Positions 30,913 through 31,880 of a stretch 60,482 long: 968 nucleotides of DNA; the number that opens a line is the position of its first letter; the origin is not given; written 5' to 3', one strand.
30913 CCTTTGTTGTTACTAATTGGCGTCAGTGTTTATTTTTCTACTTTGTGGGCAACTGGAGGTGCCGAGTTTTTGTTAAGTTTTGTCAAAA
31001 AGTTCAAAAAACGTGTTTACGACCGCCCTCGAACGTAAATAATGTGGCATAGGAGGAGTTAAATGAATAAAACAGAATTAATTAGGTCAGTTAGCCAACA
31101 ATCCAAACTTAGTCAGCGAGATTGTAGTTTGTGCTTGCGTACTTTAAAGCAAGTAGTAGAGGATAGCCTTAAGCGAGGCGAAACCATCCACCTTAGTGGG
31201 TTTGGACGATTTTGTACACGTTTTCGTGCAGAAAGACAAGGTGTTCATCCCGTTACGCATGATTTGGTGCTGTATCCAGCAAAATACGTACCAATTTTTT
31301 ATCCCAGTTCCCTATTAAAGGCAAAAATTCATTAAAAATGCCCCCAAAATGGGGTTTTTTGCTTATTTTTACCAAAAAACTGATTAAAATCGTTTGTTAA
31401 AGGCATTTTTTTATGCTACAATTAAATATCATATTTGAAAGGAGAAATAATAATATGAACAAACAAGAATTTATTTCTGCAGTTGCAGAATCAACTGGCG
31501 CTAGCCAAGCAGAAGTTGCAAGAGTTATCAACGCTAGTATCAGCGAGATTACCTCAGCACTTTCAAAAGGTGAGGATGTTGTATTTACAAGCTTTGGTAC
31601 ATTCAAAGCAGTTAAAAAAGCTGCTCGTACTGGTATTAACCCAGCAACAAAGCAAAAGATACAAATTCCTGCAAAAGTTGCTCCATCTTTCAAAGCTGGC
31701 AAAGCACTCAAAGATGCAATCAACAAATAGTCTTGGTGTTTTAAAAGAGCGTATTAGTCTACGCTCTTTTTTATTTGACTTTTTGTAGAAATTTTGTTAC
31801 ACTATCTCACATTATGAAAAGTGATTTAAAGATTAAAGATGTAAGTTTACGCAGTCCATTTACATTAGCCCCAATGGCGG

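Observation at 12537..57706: Undescribed intergenic repeat family built on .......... / the 18-bp perfect palindrome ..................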

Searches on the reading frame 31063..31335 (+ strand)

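Call 54: search_protein_families(library=pfam, proteins=[window:31063-31335:+], max_evalue=0.001)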
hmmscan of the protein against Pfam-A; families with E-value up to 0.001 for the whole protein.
window:31063-31335:+ (90 aa): 2 families
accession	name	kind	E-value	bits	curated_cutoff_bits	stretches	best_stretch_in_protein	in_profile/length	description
PF00216.26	Bac_DNA_binding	-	2e-22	79.7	22.4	1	1-89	1-89/90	Bacterial DNA-binding protein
PF18291.6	HU-HIG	-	9.5e-08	32.6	26.2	1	2-58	33-89/125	HU domain fused to wHTH, Ig, or Glycine-rich motif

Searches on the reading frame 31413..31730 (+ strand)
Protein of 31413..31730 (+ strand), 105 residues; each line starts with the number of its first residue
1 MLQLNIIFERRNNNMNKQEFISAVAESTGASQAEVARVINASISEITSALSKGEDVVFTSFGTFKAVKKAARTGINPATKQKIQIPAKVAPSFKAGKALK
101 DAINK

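Call 54: search_protein_families(library=pfam, proteins=[window:31413-31730:+], max_evalue=0.001)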
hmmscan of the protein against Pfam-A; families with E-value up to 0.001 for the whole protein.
window:31413-31730:+ (105 aa): 2 families
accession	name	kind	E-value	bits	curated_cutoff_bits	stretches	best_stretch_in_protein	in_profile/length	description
PF00216.26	Bac_DNA_binding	-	3e-31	108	22.4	1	15-104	1-90/90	Bacterial DNA-binding protein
PF18291.6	HU-HIG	-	7.9e-09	36.1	26.2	1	12-104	29-119/125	HU domain fused to wHTH, Ig, or Glycine-rich motif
